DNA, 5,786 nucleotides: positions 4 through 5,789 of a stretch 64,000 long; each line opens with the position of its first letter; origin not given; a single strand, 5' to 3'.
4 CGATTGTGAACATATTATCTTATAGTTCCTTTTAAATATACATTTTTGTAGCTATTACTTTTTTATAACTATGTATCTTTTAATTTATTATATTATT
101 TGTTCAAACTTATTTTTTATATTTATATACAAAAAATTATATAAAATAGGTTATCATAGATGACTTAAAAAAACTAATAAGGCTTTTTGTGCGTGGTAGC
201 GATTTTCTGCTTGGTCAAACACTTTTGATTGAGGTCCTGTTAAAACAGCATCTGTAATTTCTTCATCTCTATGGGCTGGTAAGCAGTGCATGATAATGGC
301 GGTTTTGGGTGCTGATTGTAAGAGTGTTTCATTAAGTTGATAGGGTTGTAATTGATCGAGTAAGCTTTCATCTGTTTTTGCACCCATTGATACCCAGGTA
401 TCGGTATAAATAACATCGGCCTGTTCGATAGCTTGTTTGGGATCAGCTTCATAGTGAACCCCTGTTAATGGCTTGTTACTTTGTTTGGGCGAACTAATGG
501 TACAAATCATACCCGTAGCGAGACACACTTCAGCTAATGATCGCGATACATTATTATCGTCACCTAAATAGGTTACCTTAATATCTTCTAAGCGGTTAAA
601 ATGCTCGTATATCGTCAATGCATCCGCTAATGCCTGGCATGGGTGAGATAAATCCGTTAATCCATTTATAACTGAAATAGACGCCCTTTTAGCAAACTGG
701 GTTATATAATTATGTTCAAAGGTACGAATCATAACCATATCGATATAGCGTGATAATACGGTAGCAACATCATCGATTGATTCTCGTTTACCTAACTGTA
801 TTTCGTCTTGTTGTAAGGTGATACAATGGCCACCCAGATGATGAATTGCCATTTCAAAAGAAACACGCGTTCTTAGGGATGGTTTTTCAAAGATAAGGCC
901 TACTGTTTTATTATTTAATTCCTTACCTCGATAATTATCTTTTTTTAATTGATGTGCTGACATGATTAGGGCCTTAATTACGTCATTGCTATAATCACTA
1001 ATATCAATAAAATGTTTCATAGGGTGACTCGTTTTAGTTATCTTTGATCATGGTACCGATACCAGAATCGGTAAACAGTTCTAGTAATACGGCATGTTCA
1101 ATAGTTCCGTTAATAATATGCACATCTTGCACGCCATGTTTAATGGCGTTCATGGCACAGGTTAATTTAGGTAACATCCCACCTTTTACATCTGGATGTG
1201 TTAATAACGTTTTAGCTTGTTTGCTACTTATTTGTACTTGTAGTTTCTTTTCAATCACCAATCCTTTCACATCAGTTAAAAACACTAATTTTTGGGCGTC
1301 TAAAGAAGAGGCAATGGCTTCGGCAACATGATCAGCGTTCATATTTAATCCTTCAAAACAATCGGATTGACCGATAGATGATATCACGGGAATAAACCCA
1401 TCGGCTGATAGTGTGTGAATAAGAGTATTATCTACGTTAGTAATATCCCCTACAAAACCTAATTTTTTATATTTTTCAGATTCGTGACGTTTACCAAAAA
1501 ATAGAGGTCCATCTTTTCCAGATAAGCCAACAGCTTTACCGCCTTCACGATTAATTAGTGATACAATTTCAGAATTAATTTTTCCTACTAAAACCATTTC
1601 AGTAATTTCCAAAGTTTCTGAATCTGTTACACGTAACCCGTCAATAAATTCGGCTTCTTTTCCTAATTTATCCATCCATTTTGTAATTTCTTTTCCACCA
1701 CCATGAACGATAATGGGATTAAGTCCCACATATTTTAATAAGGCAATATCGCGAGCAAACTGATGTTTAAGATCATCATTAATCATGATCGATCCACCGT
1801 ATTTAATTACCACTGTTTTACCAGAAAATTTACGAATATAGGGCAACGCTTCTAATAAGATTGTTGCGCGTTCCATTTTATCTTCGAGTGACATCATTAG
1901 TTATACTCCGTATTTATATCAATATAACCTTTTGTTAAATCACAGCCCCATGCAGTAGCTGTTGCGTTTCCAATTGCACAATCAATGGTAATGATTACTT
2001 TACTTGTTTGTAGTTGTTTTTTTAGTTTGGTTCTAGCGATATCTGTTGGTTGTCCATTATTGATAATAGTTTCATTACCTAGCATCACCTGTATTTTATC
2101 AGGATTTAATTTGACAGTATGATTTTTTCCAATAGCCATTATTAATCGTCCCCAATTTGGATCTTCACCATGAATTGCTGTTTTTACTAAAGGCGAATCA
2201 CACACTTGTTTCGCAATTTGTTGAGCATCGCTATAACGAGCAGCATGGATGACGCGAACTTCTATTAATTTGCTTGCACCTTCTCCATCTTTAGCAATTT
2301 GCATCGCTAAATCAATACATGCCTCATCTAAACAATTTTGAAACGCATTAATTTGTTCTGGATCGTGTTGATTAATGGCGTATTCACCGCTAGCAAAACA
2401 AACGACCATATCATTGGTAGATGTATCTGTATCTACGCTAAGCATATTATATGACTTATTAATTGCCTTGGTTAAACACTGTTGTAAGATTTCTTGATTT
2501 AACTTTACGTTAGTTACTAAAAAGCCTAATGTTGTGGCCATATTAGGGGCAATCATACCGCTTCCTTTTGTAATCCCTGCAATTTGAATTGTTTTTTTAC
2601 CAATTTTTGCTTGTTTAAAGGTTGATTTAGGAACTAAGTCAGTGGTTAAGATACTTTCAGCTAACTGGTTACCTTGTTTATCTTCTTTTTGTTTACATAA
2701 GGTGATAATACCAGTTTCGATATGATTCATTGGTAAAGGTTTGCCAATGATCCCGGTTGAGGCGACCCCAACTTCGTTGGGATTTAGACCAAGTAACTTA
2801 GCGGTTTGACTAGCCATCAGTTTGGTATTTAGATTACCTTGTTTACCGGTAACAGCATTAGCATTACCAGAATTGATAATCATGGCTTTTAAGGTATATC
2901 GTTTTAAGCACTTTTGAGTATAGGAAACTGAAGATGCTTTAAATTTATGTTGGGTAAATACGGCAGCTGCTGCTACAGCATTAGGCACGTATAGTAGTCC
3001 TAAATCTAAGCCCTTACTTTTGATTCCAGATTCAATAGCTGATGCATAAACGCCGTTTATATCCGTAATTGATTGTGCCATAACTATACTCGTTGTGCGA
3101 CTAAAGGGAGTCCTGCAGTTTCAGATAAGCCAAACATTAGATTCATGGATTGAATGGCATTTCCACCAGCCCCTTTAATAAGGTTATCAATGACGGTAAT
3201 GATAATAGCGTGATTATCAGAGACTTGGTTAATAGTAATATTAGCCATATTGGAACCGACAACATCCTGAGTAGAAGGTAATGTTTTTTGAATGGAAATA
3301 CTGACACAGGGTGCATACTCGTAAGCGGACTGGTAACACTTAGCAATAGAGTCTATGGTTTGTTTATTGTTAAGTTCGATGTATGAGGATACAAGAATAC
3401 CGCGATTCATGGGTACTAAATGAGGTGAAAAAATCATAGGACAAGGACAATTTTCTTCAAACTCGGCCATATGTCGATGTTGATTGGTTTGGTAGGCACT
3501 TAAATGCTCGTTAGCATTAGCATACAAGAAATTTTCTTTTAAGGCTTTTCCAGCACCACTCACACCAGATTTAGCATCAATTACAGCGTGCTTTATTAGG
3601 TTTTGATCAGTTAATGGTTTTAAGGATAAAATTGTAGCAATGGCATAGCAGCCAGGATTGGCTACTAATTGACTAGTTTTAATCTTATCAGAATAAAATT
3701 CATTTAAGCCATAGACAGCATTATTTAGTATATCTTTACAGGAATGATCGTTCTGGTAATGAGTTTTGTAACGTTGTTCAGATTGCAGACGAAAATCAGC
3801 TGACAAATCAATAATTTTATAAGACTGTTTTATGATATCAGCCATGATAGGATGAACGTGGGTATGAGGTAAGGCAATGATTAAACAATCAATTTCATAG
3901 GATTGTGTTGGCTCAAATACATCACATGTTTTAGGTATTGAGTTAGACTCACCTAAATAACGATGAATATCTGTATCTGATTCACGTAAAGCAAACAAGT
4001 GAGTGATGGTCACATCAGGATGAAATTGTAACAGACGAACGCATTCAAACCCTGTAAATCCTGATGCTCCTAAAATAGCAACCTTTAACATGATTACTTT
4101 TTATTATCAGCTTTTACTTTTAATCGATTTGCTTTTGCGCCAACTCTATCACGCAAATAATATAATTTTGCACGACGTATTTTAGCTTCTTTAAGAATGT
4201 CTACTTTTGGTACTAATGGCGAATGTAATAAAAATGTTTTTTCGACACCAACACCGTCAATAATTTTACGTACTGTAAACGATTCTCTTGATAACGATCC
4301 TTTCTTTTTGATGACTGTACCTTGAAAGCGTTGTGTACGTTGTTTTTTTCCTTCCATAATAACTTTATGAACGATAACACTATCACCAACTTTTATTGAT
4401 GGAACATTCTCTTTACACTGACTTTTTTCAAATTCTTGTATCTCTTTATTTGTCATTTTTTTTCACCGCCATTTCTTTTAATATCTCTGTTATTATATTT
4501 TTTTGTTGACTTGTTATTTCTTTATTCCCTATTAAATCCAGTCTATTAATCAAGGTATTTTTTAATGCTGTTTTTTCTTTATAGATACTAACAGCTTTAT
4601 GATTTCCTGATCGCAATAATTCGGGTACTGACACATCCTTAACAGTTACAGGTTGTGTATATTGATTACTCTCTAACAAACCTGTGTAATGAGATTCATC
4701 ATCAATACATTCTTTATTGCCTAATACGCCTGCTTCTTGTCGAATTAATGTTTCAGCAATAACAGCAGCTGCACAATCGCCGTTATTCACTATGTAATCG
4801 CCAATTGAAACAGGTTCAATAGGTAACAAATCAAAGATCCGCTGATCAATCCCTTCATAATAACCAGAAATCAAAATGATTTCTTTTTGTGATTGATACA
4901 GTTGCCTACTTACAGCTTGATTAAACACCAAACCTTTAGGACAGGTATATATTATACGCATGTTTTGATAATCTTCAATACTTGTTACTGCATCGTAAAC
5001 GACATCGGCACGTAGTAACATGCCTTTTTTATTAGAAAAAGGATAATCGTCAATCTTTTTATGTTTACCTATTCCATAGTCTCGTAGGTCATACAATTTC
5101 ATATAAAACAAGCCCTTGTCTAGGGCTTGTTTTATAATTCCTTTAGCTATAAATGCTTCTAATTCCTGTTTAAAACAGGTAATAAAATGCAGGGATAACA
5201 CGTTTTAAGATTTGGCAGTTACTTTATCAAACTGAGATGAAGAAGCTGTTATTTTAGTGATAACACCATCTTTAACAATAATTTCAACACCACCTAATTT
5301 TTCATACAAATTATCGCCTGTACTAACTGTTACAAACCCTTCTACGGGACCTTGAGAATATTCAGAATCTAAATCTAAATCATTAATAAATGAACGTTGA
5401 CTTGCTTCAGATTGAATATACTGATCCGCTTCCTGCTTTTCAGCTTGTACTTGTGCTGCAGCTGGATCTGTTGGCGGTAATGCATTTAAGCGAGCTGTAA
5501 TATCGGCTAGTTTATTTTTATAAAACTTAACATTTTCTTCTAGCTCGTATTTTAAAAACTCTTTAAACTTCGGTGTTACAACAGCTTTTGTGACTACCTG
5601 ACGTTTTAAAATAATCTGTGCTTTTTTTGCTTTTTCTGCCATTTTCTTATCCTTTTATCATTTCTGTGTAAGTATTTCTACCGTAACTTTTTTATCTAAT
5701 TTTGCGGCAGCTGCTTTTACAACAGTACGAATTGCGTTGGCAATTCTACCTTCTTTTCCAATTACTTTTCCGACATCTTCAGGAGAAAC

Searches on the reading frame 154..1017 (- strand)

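Call 74: search_protein_families(library=pfam, proteins=[window:154-1017:-], max_evalue=0.00001)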
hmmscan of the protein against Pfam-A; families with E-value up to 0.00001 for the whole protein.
window:154-1017:- (287 aa): 2 families
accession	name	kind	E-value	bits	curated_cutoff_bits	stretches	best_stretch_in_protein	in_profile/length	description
PF02729.26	OTCace_N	-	3.8e-48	163.8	29.9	1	1-138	1-148/148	Aspartate/ornithine carbamoyltransferase, carbamoyl-P binding domain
PF00185.30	OTCace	-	5.5e-45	153.7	29.4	1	145-284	2-157/157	Aspartate/ornithine carbamoyltransferase, Asp/Orn binding domain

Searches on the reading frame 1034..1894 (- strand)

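Call 74: search_protein_families(library=pfam, proteins=[window:1034-1894:-], max_evalue=0.00001)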
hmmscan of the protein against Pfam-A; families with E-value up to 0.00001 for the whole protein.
window:1034-1894:- (286 aa): 1 family
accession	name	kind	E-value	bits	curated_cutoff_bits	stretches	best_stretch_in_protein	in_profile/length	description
PF00696.33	AA_kinase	-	2.6e-43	148.9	24.9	1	26-262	1-234/234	Amino acid kinase family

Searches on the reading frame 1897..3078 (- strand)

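Call 74: search_protein_families(library=pfam, proteins=[window:1897-3078:-], max_evalue=0.00001)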
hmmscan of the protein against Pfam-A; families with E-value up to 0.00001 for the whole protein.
window:1897-3078:- (393 aa): 1 family
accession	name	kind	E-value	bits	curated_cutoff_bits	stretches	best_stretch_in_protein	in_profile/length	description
PF01960.23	ArgJ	-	9.2e-133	443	32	1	12-392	2-375/377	ArgJ family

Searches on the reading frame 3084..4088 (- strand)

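Call 74: search_protein_families(library=pfam, proteins=[window:3084-4088:-], max_evalue=0.00001)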
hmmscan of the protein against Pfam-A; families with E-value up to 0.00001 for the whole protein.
window:3084-4088:- (334 aa): 3 families
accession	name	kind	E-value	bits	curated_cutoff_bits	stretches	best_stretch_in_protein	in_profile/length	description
PF22698.1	Semialdhyde_dhC_1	-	2.9e-44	151.2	27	1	147-302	1-165/165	Semialdehyde dehydrogenase, dimerisation domain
PF01118.30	Semialdhyde_dh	-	1.5e-19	71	26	1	2-138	1-120/121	Semialdehyde dehydrogenase, NAD binding domain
PF02774.23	Semialdhyde_dhC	-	6.3e-16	59.5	26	1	156-305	1-184/184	Semialdehyde dehydrogenase, dimerisation domain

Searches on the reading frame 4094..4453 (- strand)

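Call 74: search_protein_families(library=pfam, proteins=[window:4094-4453:-], max_evalue=0.00001)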
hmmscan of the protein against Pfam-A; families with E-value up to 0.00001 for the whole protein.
window:4094-4453:- (119 aa): 1 family
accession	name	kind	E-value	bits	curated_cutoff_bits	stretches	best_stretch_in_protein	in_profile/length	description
PF01245.26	Ribosomal_L19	-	5.6e-39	133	22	1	5-112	3-109/111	Ribosomal protein L19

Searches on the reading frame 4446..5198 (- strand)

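Call 74: search_protein_families(library=pfam, proteins=[window:4446-5198:-], max_evalue=0.00001)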
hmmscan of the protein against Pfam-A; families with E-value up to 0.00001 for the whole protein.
window:4446-5198:- (250 aa): 1 family
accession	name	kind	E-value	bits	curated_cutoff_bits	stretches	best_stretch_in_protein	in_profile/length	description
PF01746.26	tRNA_m1G_MT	-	6.1e-37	127.7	27.3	1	23-219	2-194/195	tRNA (Guanine-1)-methyltransferase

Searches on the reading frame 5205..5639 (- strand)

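Call 48: search_protein_families(library=pfam, proteins=[window:5205-5639:-], max_evalue=0.001)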
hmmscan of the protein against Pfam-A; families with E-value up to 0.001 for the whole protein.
window:5205-5639:- (144 aa): 1 family
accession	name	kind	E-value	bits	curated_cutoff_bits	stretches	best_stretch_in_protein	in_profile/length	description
PF11068.13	YlqD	-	7.8e-20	72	27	1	11-130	3-130/131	YlqD protein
